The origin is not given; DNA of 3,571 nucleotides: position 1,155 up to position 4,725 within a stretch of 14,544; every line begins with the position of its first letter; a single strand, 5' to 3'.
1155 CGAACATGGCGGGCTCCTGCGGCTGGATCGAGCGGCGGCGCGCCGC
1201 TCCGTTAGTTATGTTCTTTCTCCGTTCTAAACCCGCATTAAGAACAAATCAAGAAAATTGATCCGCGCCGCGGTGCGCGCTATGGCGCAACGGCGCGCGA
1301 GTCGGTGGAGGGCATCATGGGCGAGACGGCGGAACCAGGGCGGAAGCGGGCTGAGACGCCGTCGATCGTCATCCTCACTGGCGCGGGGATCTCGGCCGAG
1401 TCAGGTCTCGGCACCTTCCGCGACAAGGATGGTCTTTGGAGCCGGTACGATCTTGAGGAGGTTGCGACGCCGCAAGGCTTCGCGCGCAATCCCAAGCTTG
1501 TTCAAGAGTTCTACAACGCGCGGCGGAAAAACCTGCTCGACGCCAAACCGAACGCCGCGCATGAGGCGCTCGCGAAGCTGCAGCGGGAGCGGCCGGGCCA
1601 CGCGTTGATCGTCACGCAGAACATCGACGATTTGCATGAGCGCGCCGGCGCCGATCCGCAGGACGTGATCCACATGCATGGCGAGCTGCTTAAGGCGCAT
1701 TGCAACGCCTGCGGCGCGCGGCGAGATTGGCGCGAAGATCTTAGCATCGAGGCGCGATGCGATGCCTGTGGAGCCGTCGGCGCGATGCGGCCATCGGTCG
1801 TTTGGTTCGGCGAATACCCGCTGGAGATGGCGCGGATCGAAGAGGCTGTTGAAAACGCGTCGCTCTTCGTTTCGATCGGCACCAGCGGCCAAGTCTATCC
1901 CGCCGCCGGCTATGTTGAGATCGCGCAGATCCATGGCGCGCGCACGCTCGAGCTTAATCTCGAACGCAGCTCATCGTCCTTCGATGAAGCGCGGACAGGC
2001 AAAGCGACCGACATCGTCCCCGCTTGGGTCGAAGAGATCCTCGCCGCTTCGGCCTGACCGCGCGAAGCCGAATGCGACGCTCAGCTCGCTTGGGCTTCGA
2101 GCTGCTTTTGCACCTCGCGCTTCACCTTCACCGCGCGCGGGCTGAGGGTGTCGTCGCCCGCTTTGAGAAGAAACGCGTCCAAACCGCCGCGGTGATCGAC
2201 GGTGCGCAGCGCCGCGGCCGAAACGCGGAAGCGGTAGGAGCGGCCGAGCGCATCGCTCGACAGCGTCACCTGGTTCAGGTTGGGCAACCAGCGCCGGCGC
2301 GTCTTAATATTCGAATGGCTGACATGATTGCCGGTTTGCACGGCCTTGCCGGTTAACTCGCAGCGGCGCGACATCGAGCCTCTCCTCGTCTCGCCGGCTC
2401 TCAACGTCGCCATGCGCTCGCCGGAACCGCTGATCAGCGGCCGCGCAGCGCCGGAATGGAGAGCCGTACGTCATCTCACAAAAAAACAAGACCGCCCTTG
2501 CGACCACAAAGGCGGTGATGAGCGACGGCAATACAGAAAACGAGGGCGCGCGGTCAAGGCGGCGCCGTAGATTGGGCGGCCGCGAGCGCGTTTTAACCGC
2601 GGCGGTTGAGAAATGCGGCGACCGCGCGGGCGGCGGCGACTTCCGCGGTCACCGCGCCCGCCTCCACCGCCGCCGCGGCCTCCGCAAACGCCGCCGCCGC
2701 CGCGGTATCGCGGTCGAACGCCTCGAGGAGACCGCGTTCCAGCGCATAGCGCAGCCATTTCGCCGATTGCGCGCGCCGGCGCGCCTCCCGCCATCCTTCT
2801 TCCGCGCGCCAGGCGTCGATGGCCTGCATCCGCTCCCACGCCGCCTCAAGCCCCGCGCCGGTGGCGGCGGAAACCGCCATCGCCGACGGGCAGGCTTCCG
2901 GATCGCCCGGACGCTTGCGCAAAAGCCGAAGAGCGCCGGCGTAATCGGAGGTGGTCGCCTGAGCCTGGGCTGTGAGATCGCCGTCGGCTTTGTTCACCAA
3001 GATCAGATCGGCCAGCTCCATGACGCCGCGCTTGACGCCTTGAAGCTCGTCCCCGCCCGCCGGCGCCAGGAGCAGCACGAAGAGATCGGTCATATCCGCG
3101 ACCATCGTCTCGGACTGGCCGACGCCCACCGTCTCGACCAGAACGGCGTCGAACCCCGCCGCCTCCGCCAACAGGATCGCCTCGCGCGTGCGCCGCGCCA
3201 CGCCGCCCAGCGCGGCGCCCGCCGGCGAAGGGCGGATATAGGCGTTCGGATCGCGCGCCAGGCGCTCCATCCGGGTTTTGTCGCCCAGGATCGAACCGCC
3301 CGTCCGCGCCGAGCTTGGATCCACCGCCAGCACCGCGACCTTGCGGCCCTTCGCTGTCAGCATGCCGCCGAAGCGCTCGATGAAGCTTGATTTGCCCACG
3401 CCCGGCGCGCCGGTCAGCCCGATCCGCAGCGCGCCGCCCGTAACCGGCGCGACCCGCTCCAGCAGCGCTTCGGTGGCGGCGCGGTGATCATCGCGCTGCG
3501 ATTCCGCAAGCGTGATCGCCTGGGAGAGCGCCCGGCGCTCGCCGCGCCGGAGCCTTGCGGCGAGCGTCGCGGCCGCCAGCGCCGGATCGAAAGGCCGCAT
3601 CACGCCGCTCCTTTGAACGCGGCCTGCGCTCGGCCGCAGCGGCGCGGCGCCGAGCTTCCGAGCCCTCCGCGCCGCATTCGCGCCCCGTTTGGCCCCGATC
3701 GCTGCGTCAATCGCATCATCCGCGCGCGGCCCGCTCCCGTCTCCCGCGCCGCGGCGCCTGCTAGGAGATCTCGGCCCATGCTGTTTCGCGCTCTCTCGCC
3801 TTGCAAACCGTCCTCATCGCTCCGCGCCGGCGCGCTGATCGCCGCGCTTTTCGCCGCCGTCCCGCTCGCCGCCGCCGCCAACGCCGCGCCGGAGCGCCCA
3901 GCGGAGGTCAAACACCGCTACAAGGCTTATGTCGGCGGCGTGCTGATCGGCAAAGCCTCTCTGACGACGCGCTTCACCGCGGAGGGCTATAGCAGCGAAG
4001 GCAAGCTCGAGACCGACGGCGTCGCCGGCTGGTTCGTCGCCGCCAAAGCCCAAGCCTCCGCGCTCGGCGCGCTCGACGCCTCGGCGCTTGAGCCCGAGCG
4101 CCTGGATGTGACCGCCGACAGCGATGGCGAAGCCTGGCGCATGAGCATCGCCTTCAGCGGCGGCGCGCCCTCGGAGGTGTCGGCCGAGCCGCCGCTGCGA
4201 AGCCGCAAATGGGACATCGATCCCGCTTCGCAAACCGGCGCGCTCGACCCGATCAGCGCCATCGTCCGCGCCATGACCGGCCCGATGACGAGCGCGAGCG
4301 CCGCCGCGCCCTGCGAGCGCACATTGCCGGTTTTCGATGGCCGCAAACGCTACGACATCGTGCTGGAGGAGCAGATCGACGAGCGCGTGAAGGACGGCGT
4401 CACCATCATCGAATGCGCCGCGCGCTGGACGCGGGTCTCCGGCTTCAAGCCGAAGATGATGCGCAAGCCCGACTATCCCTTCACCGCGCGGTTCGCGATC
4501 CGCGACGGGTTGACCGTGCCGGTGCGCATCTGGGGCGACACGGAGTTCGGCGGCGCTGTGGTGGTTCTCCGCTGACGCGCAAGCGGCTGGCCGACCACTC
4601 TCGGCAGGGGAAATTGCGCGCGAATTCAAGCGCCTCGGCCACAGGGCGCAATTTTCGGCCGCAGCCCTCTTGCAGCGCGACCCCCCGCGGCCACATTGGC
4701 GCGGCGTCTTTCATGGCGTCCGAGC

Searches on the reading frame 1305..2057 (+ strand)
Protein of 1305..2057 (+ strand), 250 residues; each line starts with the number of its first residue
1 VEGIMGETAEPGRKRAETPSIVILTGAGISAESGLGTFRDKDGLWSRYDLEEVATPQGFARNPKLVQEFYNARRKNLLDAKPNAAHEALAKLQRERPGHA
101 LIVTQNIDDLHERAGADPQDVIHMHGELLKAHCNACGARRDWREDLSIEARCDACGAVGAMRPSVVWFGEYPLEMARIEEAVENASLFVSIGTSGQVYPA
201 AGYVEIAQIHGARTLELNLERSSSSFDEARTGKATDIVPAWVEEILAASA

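Call 58: search_protein_families(library=pfam, proteins=[window:1305-2057:+], max_evalue=0.001)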
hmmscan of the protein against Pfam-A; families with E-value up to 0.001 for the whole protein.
window:1305-2057:+ (250 aa): 1 family
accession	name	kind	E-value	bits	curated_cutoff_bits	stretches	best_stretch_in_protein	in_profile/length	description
PF02146.23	SIR2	-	4.6e-48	164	24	1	26-199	1-180/180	Sir2 family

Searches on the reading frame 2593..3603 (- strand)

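Call 58: search_protein_families(library=pfam, proteins=[window:2593-3603:-], max_evalue=0.001)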
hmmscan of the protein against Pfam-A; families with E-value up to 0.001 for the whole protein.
window:2593-3603:- (336 aa): 2 families
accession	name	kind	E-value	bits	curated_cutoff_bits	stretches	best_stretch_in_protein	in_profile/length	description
PF03308.22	MeaB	-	1.3e-96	323.2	23.1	1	26-296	1-268/273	Methylmalonyl Co-A mutase-associated GTPase MeaB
PF02492.25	cobW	-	4.9e-05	23.4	20.7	1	61-210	3-157/180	CobW/HypB/UreG, nucleotide-binding domain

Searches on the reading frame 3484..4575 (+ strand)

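Call 58: search_protein_families(library=pfam, proteins=[window:3484-4575:+], max_evalue=0.001)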
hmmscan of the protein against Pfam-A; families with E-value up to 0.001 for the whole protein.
window:3484-4575:+ (363 aa): 1 family
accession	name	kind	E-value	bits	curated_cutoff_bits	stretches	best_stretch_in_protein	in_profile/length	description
PF11306.15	DUF3108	-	1.7e-15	57.9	26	1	145-362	1-208/209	Protein of unknown function (DUF3108)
